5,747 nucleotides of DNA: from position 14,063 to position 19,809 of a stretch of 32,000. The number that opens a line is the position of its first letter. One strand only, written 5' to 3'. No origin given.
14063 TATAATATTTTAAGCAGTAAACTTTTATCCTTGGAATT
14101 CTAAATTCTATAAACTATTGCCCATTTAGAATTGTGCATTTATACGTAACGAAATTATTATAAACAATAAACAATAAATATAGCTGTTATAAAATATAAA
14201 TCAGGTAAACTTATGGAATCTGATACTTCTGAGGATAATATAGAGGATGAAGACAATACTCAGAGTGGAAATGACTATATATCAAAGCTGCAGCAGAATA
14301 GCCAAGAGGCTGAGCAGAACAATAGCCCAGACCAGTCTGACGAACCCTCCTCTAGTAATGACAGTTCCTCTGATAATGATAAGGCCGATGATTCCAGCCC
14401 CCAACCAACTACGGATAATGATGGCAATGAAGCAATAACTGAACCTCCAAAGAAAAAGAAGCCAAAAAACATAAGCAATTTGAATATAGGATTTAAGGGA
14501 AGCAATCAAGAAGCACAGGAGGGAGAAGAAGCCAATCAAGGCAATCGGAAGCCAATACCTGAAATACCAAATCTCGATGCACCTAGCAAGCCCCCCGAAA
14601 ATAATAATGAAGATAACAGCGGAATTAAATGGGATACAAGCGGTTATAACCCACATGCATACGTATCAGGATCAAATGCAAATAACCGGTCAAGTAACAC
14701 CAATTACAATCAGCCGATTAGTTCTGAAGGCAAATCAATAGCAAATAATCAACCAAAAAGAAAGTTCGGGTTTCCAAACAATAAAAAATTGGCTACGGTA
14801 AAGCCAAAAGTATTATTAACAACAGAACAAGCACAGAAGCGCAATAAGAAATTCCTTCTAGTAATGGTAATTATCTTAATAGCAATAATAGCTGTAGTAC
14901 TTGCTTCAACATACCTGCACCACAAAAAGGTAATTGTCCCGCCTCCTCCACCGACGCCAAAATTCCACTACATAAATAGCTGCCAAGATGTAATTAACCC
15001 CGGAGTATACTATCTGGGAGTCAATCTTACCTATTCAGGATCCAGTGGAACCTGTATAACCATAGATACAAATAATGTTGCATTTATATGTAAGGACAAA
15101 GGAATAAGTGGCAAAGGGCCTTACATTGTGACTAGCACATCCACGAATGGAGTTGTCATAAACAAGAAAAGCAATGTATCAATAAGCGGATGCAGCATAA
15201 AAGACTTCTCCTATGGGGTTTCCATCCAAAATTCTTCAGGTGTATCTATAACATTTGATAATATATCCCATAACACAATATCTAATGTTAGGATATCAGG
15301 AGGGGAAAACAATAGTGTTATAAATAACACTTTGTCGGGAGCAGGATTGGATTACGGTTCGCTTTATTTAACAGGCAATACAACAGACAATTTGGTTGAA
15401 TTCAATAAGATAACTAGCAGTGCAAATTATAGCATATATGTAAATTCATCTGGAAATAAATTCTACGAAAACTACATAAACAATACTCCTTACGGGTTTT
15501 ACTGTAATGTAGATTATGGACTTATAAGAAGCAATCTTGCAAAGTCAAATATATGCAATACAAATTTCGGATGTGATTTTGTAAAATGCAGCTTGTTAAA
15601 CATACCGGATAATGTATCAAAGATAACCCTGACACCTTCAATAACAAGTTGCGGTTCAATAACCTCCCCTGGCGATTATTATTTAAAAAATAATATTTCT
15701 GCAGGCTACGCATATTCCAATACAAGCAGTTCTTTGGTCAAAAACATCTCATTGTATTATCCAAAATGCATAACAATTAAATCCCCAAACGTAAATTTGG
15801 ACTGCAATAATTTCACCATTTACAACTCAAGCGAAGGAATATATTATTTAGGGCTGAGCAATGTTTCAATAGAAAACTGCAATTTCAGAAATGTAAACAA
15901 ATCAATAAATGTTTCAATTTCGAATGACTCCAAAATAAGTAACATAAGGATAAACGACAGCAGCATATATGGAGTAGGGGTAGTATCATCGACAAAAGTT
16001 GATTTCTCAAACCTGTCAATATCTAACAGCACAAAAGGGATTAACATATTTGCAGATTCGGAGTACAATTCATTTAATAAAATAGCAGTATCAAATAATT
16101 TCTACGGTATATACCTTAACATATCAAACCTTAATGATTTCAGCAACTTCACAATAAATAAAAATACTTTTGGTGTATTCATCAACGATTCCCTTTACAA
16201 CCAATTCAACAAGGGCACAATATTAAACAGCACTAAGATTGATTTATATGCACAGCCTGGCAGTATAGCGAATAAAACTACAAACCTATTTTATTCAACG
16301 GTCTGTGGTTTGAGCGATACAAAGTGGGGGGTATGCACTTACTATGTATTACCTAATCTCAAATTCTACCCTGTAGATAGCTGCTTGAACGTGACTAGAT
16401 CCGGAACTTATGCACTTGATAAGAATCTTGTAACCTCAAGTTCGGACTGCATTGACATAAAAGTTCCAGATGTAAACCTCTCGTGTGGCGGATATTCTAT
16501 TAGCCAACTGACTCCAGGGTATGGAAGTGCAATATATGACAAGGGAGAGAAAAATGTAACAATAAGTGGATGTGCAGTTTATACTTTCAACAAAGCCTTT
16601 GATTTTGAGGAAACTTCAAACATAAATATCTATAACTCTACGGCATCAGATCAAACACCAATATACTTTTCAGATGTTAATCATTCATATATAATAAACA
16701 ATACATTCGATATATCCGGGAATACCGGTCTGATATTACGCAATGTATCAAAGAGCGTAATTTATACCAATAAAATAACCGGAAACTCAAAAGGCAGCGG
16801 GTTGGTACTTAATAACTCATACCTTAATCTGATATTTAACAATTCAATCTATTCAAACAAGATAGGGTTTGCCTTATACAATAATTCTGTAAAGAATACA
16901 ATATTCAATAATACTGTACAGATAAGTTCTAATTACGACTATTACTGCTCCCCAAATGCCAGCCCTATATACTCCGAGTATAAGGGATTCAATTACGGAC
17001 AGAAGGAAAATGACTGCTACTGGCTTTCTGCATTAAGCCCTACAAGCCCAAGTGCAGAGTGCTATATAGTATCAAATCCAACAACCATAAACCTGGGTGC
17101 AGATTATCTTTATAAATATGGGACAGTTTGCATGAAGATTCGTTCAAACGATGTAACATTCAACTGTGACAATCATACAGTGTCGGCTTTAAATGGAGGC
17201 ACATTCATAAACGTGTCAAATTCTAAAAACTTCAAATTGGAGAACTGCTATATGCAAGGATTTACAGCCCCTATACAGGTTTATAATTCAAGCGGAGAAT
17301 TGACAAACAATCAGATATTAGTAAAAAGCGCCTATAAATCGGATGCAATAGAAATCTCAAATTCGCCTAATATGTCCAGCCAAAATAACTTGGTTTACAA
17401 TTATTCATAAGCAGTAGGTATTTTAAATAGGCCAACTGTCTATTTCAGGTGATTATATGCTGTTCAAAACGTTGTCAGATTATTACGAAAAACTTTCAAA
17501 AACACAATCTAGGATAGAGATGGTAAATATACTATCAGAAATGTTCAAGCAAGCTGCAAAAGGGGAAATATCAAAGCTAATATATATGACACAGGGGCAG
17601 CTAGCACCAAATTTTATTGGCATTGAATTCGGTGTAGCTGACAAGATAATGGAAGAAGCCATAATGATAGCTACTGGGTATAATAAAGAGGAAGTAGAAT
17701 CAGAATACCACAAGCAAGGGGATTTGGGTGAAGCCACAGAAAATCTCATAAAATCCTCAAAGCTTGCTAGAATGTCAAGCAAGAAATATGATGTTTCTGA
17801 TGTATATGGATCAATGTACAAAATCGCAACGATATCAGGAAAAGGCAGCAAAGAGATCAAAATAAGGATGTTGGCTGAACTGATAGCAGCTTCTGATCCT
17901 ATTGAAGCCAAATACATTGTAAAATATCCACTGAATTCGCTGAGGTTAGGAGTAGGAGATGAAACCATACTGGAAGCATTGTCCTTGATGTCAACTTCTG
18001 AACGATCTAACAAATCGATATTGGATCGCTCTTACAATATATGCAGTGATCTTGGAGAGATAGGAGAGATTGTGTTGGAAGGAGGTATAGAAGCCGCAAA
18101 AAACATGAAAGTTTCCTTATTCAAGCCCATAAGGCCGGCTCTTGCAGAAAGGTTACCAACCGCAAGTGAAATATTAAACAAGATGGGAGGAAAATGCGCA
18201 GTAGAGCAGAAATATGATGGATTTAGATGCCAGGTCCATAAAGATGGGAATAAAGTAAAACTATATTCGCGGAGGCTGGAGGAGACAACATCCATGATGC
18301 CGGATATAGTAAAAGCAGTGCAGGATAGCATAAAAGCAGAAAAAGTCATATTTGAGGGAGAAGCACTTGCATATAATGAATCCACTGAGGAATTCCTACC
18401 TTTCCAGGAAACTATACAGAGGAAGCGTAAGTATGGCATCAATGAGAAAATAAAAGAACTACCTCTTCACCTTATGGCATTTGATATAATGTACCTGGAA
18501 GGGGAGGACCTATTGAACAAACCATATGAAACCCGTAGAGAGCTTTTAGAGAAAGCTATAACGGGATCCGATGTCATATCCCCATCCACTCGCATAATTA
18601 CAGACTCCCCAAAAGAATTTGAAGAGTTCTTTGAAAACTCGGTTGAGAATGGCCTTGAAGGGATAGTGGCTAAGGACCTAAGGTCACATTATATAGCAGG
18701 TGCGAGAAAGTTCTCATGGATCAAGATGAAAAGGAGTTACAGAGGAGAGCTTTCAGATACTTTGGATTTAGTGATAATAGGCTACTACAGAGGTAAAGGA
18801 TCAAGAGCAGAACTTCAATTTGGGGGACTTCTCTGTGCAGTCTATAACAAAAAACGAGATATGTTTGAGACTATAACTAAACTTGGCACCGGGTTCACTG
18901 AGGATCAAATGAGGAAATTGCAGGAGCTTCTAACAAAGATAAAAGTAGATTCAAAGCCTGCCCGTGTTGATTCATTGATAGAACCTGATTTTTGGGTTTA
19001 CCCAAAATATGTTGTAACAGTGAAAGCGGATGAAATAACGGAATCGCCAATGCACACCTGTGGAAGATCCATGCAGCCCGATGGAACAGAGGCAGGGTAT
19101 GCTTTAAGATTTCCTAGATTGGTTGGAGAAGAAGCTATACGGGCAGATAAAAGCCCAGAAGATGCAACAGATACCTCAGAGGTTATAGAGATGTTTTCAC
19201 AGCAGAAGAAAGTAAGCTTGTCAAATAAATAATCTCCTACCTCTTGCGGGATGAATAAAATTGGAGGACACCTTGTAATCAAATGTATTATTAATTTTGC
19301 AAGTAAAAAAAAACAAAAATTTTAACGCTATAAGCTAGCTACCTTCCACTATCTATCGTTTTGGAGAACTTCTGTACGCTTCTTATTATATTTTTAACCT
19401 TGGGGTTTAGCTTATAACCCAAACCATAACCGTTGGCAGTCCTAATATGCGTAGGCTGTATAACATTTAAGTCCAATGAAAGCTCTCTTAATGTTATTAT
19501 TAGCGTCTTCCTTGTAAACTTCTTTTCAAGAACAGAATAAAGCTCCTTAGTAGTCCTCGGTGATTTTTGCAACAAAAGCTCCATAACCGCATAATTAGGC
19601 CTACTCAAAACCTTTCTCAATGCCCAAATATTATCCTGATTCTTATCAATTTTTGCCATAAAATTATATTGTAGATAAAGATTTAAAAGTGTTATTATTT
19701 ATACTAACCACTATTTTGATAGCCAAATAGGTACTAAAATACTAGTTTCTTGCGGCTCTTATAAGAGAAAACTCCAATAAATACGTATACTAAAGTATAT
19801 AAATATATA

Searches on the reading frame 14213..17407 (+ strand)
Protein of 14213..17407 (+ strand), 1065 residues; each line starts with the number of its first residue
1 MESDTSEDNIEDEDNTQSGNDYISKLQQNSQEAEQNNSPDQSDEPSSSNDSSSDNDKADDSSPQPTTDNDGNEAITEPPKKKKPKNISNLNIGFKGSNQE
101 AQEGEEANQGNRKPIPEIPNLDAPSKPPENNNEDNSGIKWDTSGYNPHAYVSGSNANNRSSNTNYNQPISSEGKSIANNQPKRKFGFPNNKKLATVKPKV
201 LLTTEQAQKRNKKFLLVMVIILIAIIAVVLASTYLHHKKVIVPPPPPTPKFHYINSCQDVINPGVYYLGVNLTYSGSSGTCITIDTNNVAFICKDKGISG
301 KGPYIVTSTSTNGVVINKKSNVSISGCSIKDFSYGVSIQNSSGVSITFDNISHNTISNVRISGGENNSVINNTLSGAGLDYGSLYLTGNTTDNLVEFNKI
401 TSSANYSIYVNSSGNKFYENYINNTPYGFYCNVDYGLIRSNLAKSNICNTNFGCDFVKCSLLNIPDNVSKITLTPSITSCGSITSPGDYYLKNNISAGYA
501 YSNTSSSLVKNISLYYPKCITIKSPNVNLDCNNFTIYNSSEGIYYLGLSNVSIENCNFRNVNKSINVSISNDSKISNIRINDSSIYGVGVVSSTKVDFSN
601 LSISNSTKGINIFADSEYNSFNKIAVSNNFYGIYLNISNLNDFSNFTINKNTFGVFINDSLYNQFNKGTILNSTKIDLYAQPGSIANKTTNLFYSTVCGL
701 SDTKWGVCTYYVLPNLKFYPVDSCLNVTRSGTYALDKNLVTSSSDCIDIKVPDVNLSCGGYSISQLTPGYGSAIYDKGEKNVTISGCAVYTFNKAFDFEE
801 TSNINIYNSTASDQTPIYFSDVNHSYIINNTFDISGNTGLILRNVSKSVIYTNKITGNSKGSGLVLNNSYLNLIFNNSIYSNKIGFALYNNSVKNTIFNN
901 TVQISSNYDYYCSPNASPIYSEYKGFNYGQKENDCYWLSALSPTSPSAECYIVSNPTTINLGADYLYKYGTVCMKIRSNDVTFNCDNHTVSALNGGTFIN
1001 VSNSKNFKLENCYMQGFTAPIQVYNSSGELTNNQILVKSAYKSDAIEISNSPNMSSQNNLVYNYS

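Call 5: search_protein_families(library=pfam, max_evalue=0.001, proteins=[window:14213-17407:+])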
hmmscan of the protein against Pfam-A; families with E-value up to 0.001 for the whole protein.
window:14213-17407:+ (1065 aa): 2 families
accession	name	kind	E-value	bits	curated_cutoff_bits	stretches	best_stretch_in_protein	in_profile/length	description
PF13229.12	Beta_helix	-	1.5e-26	93.3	25.9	3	773-903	2-135/158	Right handed beta helix region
PF05048.19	NosD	-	2e-23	83.4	23.6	4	772-908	39-176/212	Periplasmic copper-binding protein (NosD)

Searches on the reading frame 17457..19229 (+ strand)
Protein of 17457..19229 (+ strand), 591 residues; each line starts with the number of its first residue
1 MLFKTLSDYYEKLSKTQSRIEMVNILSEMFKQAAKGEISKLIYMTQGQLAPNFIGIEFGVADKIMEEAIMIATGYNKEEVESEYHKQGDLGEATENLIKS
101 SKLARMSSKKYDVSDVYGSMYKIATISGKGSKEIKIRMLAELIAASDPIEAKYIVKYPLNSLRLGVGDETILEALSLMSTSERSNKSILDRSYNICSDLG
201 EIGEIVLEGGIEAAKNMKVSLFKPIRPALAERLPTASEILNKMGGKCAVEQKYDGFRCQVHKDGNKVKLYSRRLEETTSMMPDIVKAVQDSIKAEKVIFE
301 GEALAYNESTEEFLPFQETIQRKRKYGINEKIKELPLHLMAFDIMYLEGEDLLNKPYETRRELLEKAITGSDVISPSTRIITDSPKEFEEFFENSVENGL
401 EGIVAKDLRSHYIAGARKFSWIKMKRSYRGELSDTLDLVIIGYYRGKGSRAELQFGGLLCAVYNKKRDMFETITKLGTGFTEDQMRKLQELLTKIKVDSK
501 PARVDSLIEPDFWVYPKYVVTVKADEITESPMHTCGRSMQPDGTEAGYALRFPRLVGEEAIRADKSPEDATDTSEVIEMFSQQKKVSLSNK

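Call 6: search_protein_families(library=pfam, max_evalue=0.001, proteins=[window:17457-19229:+])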
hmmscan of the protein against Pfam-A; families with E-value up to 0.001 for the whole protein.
window:17457-19229:+ (591 aa): 4 families
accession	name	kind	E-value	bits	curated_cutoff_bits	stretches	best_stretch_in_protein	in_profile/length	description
PF01068.26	DNA_ligase_A_M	-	2.7e-57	194.2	26.2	1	227-425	1-204/204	ATP dependent DNA ligase domain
PF04675.19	DNA_ligase_A_N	-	6.6e-37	127.8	24.6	1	3-176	2-174/174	DNA ligase N terminus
PF04679.21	DNA_ligase_A_C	-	1.5e-17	64.2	27.5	1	454-557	4-89/94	ATP dependent DNA ligase C terminal region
PF09414.15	RNA_ligase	-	9e-07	29.6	27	1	247-423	3-169/171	RNA ligase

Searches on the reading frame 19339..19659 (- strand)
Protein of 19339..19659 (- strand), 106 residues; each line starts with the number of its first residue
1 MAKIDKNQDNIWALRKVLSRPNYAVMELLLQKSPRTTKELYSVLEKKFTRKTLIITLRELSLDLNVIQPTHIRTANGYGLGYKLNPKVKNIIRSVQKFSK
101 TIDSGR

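Call 6: search_protein_families(library=pfam, max_evalue=0.001, proteins=[window:19339-19659:-])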
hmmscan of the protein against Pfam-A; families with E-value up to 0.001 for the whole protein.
window:19339-19659:- (106 aa): 0 families

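Call 48: search_protein_families(library=pfam, max_evalue=1, proteins=[window:19342-19659:-])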
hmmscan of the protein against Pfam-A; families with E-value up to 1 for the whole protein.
window:19342-19659:- (106 aa): 0 families

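Call 82: search_solved_structures(query=window:19342-19659:-, max_evalue=10)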
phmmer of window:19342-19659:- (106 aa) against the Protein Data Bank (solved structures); distinct sequences matched with E-value up to 10: 2.
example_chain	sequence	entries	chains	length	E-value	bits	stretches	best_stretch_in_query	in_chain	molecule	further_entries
9ltp_A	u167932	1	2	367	0.093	16.2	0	7-38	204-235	USP6 N-terminal-like protein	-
23vw_A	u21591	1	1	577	0.48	14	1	23-70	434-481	CRISPR-associated DNA-binding protein Cas12m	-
